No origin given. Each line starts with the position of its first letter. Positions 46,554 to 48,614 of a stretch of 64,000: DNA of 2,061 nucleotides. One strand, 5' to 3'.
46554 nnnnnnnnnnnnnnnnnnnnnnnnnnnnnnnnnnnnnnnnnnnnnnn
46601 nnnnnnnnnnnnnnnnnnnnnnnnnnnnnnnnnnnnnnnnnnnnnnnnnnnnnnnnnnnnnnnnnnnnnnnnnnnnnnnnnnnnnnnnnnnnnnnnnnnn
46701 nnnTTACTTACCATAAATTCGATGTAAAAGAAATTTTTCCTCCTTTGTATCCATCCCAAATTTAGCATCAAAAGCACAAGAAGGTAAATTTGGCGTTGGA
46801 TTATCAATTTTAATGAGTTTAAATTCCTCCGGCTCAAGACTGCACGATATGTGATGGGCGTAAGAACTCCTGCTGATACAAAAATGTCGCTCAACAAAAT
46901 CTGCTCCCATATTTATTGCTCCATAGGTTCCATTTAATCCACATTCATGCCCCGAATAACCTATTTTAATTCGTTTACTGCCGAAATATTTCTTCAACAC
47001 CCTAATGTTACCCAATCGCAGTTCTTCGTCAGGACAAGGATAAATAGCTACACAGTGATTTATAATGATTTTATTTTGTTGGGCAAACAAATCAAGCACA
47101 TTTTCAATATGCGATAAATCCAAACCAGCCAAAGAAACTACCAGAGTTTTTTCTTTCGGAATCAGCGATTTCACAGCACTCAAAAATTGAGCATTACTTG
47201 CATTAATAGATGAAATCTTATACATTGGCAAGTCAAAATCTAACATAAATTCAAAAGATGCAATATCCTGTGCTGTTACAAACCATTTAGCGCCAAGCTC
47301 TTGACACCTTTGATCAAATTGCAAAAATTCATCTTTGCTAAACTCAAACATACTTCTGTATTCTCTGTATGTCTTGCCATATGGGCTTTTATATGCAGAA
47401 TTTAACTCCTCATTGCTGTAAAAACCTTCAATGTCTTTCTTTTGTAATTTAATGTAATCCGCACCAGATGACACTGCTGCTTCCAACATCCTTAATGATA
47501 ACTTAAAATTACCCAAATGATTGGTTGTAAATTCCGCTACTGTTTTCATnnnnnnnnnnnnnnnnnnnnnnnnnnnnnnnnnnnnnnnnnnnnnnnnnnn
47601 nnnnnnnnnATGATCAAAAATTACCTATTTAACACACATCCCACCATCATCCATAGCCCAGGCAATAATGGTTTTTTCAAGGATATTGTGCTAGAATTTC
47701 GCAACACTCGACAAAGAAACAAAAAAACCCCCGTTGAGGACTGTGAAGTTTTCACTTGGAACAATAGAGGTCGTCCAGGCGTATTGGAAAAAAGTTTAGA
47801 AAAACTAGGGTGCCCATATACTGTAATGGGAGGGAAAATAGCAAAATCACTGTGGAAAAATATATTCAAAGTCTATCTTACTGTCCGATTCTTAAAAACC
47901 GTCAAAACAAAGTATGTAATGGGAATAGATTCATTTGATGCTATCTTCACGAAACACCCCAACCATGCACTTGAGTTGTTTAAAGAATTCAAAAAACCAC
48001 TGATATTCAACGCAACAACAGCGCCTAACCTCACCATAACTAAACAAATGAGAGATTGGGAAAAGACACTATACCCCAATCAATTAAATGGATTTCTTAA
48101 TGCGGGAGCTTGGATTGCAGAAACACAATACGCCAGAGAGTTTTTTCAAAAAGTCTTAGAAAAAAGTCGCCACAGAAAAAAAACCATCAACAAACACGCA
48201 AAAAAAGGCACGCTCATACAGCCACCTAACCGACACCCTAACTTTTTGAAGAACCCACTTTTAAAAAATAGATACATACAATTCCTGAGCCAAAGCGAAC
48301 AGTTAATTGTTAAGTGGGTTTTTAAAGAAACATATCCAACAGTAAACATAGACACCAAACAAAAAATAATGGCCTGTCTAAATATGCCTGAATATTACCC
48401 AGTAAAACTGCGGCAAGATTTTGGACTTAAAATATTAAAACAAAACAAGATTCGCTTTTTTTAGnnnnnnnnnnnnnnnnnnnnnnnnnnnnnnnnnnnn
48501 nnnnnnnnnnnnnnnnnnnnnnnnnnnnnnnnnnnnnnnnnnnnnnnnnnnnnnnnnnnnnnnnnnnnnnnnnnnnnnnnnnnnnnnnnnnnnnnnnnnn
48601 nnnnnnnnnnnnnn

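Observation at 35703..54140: AT-rich glycan-synthesis and glycan-modification island lacking any flippase, polymerase or exporter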

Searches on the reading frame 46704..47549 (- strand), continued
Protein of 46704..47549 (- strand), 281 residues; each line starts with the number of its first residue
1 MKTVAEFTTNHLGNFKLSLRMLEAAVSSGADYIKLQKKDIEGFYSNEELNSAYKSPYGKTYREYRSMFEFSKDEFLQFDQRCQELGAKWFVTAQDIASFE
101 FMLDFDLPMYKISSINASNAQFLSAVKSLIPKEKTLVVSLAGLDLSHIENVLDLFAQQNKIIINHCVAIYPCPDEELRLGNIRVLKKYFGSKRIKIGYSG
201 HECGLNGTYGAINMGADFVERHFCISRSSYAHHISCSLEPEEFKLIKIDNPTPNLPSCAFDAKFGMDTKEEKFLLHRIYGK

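Call 89: search_protein_families(library=pfam, max_evalue=0.001, proteins=[L024:6356-7633:+, L024:7626-8645:+, L024:9333-9989:+, L024:10854-11636:+, L024:11638-12540:+, L024:12889-13668:+, L024:13676-14650:+, L024:14643-15998:+, L024:18570-20855:+, L023:5301-6329:+])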
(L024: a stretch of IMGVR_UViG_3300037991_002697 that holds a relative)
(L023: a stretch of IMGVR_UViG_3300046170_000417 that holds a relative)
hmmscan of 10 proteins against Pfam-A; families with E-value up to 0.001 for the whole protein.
L024:6356-7633:+ (425 aa): 0 families

L024:7626-8645:+ (339 aa): 1 family
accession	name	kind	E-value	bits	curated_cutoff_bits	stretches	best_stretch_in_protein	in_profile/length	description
PF00777.23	Glyco_transf_29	-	0.00026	20.9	23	0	60-92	55-87/272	Glycosyltransferase family 29 (sialyltransferase)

L024:9333-9989:+ (218 aa): 1 family
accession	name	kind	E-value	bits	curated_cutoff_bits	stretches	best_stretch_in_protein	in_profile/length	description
PF03737.21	RraA-like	-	3.7e-27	95.8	24.5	1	33-174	14-152/152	Aldolase/RraA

L024:10854-11636:+ (260 aa): 0 families

L024:11638-12540:+ (300 aa): 1 family
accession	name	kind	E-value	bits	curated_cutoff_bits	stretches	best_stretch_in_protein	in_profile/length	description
PF00852.26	Glyco_transf_10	-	3.7e-08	33.7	23.9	1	136-245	17-115/182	Glycosyltransferase family 10 (fucosyltransferase) C-term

L024:12889-13668:+ (259 aa): 1 family
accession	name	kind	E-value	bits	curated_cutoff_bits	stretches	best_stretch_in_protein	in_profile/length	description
PF01041.23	DegT_DnrJ_EryC1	-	1.5e-15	57.8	19.8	2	52-128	23-95/360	DegT/DnrJ/EryC1/StrS aminotransferase family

L024:13676-14650:+ (324 aa): 4 families
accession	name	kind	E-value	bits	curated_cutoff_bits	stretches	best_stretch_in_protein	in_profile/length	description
PF16363.11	GDP_Man_Dehyd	-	2.8e-113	379.2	27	1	6-314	1-332/332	GDP-mannose 4,6 dehydratase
PF01370.27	Epimerase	-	3e-58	197.5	20.9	1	5-245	1-238/240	NAD dependent epimerase/dehydratase family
PF04321.23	RmlD_sub_bind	-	3.1e-07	30.2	27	1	4-194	2-162/287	RmlD substrate binding domain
PF02719.21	Polysacc_synt_2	-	8.4e-06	25.6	20.2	1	6-112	2-115/293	Polysaccharide biosynthesis protein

L024:14643-15998:+ (451 aa): 5 families
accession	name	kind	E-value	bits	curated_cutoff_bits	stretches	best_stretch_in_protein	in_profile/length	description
PF00535.33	Glycos_transf_2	-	1.6e-09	38.4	23.3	1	18-110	2-94/168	Glycosyl transferase family 2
PF14559.12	TPR_19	-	9.1e-05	23.2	25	0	217-249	20-52/68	Tetratricopeptide repeat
PF13432.12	TPR_16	-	0.00023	22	32.7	0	218-247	27-56/65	Tetratricopeptide repeat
PF07719.23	TPR_2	-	0.00032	21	27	0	224-247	3-26/34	Tetratricopeptide repeat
PF13704.12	Glyco_tranf_2_4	-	0.00067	20.6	27.5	0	23-107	1-84/98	Glycosyl transferase family 2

L024:18570-20855:+ (762 aa): 3 families
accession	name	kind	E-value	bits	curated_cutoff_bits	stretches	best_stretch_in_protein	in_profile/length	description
PF00136.26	DNA_pol_B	-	8e-27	94.6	23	2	341-494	18-149/453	DNA polymerase family B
PF03104.25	DNA_pol_B_exo1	-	2.7e-23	83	23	1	98-264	61-242/242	DNA polymerase family B, exonuclease domain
PF10108.15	DNA_pol_B_exo2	-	4.7e-06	26.9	24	1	159-301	31-163/213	Predicted 3'-5' exonuclease related to the exonuclease domain of PolB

L023:5301-6329:+ (342 aa): 2 families
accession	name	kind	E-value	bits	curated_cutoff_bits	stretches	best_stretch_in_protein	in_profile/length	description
PF16363.11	GDP_Man_Dehyd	-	1.6e-101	340.6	27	1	5-334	1-332/332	GDP-mannose 4,6 dehydratase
PF01370.27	Epimerase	-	3.6e-53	180.9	20.9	1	4-247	1-238/240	NAD dependent epimerase/dehydratase family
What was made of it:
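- One of them, L024, also carries a GT29-like protein (weak, E = 2.6e-4), a GT10-like protein, GT2+TPR, DegT and GDP-mannose dehydratase next to a family-B DNA polymerase (call 89).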

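Call 99: search_protein_families(library=phrogs, max_evalue=0.001, proteins=[L016:13016-14302:+, L016:14311-15240:+, L016:15248-20905:+, L023:8423-9940:+, L023:13459-15234:+])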
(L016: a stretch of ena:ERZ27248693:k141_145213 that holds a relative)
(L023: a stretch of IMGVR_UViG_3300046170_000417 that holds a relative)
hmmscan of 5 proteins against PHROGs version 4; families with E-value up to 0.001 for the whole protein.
L016:13016-14302:+ (428 aa): 0 families

L016:14311-15240:+ (309 aa): 0 families

L016:15248-20905:+ (1886 aa): 0 families

L023:8423-9940:+ (505 aa): 3 families
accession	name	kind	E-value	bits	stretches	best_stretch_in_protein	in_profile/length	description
phrog_19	-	DNA, RNA and nucleotide metabolism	2.2e-44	153.3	1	1-418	157-543/621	DnaB-like replicative helicase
phrog_239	-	DNA, RNA and nucleotide metabolism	7.8e-13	49.2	1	160-354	324-503/801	DNA primase/helicase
phrog_243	-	DNA, RNA and nucleotide metabolism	8.9e-08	32.4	1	197-353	31-176/273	DnaB-like replicative helicase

L023:13459-15234:+ (592 aa): 9 families
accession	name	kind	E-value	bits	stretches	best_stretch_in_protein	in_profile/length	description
phrog_405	-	DNA, RNA and nucleotide metabolism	4.9e-150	502.6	1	19-592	322-874/1190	DNA polymerase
phrog_11165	-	DNA, RNA and nucleotide metabolism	7e-71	240.3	1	45-592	12-562/782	DNA polymerase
phrog_12219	-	DNA, RNA and nucleotide metabolism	4.4e-55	188.3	1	162-592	2-475/823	DNA polymerase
phrog_21652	-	DNA, RNA and nucleotide metabolism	4.7e-37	128.7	1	115-476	36-430/476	DNA polymerase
phrog_13169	-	DNA, RNA and nucleotide metabolism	1.3e-17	64.8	1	58-153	324-419/463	DNA polymerase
phrog_4335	-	unknown function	7.7e-13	49.4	1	475-579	9-102/421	-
phrog_7513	-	unknown function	4.3e-12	46.6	1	23-149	322-450/461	-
phrog_11127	-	DNA, RNA and nucleotide metabolism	8.1e-08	33.4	1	72-143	99-170/171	DNA polymerase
phrog_11778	-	DNA, RNA and nucleotide metabolism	2.1e-05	25.1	0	473-517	146-190/197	DNA polymerase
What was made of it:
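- Two related viral cassettes sit beside replication genes rather than virion genes (calls 89, 99).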

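Call 103: search_solved_structures(query=A6, max_evalue=0.001, show_alignments=1)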
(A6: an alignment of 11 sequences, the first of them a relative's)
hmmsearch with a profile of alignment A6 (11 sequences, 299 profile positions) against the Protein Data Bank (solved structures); distinct sequences matched with E-value up to 0.001: 8.
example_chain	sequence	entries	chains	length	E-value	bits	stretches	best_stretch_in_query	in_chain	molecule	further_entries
6ncs_A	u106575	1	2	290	1.4e-35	126.2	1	4-254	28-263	N-acetylneuraminic acid (Sialic acid) synthetase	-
1vli_A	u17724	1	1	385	3.3e-32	115.1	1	4-270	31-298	Spore coat polysaccharide biosynthesis protein spsE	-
8h2c_A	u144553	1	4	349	4.6e-32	114.6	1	4-269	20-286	Pseudaminic acid synthase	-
2wqp_A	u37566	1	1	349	2.2e-28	102.5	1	4-253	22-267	POLYSIALIC ACID CAPSULE BIOSYNTHESIS PROTEIN SIAC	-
1xuu_A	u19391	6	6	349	7.6e-28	100.7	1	4-253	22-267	polysialic acid capsule biosynthesis protein SiaC | N-acetylneuraminate synthase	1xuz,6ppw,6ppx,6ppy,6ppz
4ipj_A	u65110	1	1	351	7.7e-28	100.7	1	4-253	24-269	Polysialic acid capsule biosynthesis protein SiaC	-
4ipi_A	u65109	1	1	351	7.7e-28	100.7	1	4-253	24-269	Polysialic acid capsule biosynthesis protein SiaC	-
3g8r_A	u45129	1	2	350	6.3e-27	97.7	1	4-230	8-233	Probable spore coat polysaccharide biosynthesis protein E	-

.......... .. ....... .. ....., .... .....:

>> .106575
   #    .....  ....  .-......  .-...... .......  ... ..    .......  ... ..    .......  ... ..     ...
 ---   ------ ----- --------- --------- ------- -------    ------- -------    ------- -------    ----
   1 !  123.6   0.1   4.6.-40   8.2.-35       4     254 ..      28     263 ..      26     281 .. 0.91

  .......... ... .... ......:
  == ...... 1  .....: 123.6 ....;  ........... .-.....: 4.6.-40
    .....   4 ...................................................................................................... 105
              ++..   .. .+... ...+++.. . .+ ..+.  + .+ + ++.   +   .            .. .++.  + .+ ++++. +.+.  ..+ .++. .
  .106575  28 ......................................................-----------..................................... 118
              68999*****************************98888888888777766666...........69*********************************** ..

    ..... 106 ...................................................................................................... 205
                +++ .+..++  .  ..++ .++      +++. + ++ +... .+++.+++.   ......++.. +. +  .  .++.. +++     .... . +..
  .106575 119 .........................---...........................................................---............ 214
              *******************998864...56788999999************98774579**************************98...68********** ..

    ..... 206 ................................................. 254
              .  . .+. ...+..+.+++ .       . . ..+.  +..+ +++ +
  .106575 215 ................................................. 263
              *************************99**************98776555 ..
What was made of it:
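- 46704..47549 (-): NeuB-domain PEP-condensing ulosonic acid synthase without a SAF domain (281 aa). Best PDB match is the 290-aa chain 6ncs (call 103).
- On NeuB family (PF03102) PEP-condensing ulosonic acid synthases: PDB profile hits to NeuB, PseI and SpsE, E = 1e-35 to 6e-27 (call 103).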

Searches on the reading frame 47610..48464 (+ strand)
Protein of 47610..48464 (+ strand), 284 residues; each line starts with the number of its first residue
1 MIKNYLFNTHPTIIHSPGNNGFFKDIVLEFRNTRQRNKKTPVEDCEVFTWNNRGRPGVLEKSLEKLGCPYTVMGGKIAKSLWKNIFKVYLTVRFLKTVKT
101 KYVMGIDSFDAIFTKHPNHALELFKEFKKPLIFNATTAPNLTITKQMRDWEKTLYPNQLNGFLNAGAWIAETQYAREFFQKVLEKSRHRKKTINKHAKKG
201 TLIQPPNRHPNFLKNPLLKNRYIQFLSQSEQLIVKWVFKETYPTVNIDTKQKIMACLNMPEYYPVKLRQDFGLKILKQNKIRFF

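Call 5: search_protein_families(library=pfam, max_evalue=0.01, proteins=[window:47610-48464:+])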
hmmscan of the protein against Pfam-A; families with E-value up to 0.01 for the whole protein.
window:47610-48464:+ (284 aa): 1 family
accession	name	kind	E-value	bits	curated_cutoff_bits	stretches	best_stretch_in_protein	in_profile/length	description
PF25342.1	GT_PLOD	-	6.7e-05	22.6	27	1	87-177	55-145/246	PLOD GT domain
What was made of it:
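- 47610..48464 (+): PLOD-GT-like putative glycosyltransferase (284 aa). PF25342, E = 6.7e-5, 22.6 bits, below the cut-off of 27 (call 5).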

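Call 40: search_protein_families(library=phrogs, max_evalue=0.01, proteins=[window:47610-48464:+])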
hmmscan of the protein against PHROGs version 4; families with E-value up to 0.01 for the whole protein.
window:47610-48464:+ (284 aa): 0 families
